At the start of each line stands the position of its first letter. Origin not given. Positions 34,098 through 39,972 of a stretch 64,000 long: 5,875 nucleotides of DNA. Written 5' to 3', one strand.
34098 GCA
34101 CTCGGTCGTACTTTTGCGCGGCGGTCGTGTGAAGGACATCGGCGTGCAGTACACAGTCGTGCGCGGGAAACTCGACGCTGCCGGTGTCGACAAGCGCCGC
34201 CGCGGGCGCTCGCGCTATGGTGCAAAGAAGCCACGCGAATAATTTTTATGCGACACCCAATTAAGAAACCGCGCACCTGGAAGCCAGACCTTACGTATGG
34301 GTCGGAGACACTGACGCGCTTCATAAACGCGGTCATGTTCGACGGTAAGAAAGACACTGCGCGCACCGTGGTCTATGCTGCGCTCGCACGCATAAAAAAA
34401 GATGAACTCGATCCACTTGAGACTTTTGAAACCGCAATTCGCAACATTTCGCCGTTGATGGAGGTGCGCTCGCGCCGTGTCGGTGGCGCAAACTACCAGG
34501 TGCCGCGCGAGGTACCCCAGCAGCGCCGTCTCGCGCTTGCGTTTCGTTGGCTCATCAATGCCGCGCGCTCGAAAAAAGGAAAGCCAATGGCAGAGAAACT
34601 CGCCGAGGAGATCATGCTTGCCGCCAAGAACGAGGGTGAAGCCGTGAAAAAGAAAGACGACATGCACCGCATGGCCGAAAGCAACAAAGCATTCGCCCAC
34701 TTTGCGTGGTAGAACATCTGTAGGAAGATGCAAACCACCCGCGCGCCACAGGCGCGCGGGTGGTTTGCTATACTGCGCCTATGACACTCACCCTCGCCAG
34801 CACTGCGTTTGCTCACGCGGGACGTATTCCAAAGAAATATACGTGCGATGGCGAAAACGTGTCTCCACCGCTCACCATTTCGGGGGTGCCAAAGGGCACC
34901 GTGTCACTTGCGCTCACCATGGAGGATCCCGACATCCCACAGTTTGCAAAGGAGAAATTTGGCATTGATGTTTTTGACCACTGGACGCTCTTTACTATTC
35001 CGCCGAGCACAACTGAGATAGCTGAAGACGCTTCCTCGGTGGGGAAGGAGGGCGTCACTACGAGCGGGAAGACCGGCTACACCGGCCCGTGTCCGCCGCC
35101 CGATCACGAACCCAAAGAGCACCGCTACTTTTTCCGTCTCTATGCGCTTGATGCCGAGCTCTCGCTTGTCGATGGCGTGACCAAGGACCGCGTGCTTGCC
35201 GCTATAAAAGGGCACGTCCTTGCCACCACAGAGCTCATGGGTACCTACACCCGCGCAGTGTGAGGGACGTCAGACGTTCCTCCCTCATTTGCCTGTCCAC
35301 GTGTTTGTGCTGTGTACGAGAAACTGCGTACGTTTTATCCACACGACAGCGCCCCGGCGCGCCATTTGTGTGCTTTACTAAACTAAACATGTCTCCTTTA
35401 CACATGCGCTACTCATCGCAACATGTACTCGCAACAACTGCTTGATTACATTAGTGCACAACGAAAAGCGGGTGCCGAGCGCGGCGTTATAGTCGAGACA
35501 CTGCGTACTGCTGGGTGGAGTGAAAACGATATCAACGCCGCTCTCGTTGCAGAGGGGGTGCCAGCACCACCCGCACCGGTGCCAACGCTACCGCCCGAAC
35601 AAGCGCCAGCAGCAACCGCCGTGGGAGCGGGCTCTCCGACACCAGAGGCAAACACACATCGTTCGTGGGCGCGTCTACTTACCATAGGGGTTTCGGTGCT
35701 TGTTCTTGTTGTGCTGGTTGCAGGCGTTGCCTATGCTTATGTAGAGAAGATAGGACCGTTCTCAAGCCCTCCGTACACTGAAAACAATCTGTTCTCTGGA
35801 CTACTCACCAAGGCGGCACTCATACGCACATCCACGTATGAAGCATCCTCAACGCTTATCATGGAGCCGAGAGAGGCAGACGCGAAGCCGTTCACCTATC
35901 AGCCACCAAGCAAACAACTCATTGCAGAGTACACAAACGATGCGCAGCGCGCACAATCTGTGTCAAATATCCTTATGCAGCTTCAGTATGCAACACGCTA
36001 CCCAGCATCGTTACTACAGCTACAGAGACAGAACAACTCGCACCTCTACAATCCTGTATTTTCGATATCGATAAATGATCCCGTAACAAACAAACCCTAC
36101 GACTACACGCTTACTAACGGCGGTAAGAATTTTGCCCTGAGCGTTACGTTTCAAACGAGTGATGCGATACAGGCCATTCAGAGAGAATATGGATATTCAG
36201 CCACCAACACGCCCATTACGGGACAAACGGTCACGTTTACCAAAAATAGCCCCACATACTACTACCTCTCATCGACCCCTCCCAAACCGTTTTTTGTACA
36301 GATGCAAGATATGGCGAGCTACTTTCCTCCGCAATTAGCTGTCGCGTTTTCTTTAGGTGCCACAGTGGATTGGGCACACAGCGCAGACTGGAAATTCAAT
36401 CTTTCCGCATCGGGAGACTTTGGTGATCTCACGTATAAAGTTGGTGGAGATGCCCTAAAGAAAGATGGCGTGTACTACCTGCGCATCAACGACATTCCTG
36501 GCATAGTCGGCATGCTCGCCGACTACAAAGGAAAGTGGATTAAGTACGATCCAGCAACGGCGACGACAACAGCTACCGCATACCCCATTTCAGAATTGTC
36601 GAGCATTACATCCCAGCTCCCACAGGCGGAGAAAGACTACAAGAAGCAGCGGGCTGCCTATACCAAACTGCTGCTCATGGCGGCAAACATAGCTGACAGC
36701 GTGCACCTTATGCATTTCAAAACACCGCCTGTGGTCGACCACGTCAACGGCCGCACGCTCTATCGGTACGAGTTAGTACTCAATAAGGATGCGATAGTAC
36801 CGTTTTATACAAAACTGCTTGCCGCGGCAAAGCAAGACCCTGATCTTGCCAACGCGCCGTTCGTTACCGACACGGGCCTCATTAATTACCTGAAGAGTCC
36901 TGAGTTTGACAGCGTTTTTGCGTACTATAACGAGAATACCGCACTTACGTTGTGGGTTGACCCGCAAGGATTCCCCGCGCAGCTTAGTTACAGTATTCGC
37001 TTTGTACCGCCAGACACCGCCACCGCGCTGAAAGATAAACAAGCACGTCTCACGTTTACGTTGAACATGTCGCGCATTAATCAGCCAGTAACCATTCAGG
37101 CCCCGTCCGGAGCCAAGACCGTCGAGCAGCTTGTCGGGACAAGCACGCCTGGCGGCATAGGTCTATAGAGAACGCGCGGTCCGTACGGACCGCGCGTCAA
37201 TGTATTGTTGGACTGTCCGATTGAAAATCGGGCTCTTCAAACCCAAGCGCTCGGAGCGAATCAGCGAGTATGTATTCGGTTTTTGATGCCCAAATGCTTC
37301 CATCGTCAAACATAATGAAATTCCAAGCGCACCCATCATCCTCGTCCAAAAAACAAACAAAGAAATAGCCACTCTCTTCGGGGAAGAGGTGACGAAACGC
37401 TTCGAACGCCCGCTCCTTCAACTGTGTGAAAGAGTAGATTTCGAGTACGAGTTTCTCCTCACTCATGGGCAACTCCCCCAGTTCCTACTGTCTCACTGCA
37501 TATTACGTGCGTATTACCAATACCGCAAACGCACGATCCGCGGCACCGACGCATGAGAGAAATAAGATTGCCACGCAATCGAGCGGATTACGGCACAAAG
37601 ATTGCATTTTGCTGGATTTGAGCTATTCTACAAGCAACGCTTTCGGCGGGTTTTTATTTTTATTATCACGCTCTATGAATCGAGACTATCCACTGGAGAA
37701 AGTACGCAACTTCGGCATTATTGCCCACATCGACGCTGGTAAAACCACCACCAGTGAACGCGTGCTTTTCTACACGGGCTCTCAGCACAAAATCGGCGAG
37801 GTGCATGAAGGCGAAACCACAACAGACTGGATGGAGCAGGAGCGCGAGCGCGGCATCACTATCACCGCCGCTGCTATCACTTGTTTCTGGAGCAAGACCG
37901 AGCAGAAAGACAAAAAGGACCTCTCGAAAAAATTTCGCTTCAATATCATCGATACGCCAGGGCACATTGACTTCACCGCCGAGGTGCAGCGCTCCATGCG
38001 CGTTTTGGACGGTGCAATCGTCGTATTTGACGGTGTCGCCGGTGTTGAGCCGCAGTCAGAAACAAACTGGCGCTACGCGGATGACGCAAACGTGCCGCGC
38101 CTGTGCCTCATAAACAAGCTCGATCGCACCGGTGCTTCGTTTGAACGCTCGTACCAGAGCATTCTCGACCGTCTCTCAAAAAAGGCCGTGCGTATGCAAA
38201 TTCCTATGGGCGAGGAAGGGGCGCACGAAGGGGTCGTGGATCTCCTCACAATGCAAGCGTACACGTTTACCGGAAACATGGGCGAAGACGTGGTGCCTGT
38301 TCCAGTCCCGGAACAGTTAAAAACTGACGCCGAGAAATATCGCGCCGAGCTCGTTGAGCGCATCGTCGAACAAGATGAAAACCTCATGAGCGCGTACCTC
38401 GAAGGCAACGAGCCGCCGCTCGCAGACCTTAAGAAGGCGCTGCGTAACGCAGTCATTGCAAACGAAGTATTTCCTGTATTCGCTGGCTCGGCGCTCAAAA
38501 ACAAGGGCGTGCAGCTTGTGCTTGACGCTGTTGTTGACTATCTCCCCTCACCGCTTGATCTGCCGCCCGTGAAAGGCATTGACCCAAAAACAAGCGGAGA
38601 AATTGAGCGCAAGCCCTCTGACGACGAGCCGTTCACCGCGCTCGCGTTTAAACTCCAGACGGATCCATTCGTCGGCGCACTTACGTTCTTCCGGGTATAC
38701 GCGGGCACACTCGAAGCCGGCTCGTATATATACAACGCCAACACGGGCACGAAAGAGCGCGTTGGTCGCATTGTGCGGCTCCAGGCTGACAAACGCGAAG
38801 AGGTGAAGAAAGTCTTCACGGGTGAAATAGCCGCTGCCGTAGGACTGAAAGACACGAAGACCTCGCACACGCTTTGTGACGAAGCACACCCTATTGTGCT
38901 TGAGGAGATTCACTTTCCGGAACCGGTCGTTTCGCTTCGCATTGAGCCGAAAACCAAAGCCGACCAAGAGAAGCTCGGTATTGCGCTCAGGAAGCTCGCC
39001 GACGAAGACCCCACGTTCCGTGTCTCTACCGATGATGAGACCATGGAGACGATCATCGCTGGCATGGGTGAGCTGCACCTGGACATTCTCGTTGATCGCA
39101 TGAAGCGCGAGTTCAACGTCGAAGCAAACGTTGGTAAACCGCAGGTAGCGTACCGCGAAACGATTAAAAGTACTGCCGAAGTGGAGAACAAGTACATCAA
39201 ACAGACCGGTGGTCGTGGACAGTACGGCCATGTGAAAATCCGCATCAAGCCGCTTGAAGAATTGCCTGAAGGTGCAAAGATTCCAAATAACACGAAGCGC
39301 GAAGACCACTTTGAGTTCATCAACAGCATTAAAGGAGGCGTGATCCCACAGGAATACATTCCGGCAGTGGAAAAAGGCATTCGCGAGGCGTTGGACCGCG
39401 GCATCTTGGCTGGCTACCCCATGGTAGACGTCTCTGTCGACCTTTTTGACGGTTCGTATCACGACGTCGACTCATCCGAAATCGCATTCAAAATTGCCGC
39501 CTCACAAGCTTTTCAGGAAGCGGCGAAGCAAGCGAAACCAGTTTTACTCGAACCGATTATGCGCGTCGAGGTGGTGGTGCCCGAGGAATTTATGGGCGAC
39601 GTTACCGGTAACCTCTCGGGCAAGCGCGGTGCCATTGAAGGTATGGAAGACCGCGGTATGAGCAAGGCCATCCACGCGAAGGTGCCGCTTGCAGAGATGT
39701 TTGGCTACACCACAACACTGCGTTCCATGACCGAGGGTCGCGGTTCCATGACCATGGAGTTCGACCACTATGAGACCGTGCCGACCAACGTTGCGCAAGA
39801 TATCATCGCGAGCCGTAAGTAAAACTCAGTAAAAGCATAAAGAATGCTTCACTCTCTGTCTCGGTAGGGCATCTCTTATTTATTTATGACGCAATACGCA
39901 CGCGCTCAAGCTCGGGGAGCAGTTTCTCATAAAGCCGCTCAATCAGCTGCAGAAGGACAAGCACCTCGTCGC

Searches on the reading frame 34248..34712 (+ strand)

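Call 75: search_protein_families(library=pfam, proteins=[window:34248-34712:+], max_evalue=0.0001)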
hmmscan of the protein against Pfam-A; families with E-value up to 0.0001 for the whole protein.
window:34248-34712:+ (154 aa): 1 family
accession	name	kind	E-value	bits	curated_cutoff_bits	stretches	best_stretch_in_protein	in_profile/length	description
PF00177.27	Ribosomal_S7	-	3.2e-56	189.5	24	1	2-147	2-148/148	Ribosomal protein S7p/S5e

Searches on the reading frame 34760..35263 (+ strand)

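Call 75: search_protein_families(library=pfam, proteins=[window:34760-35263:+], max_evalue=0.0001)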
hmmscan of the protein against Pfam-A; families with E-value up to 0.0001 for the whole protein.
window:34760-35263:+ (167 aa): 1 family
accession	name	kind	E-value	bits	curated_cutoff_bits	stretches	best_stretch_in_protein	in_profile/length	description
PF01161.25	PBP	-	3.4e-42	144.4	24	1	22-163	1-135/135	Phosphatidylethanolamine-binding protein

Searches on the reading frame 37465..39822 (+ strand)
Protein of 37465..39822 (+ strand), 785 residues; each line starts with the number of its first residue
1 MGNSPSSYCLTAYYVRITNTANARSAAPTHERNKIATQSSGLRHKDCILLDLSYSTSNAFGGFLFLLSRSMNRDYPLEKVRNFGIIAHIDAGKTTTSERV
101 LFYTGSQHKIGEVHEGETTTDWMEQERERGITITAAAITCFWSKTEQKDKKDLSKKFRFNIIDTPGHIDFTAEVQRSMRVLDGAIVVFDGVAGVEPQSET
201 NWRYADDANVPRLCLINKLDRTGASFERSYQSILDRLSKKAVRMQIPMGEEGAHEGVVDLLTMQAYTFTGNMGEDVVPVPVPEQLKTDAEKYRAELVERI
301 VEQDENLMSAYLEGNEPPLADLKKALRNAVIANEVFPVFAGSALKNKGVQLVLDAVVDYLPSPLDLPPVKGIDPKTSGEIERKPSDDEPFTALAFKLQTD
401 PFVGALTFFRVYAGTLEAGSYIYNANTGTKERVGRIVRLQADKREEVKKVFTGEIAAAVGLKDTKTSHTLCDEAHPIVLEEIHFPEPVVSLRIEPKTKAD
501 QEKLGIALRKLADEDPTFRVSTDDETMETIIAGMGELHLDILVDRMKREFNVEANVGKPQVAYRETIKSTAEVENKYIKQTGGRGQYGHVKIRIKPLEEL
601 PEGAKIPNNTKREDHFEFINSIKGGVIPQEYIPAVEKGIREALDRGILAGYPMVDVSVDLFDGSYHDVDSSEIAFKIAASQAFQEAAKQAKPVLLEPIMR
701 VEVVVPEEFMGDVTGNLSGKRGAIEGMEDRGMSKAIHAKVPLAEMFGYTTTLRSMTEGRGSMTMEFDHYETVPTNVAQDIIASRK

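Call 75: search_protein_families(library=pfam, proteins=[window:37465-39822:+], max_evalue=0.0001)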
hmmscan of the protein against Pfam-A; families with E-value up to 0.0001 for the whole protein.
window:37465-39822:+ (785 aa): 7 families
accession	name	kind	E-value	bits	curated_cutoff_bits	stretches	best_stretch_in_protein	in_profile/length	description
PF00009.33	GTP_EFTU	-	2.5e-60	203.7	26.5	1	79-362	2-188/188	Elongation factor Tu GTP binding domain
PF03764.24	EFG_IV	-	3.3e-44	150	24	1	559-691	1-121/121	Elongation factor G, domain IV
PF14492.12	EFG_III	-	5.1e-33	113.4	27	1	484-558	1-75/75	Elongation Factor G, domain III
PF00679.30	EFG_C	-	3.1e-31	107.7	27.9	1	693-779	1-88/89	Elongation factor G C-terminus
PF22042.2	EF-G_D2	-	5.6e-15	55.7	27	1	389-472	1-83/84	Elongation factor G domain 2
PF03144.31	GTP_EFTU_D2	-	4.5e-14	53.1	30.3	1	404-471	1-73/73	Elongation factor Tu domain 2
PF16658.11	RF3_C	-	1.7e-07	31.5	40.1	1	492-574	14-96/132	Class II release factor RF3, C-terminal domain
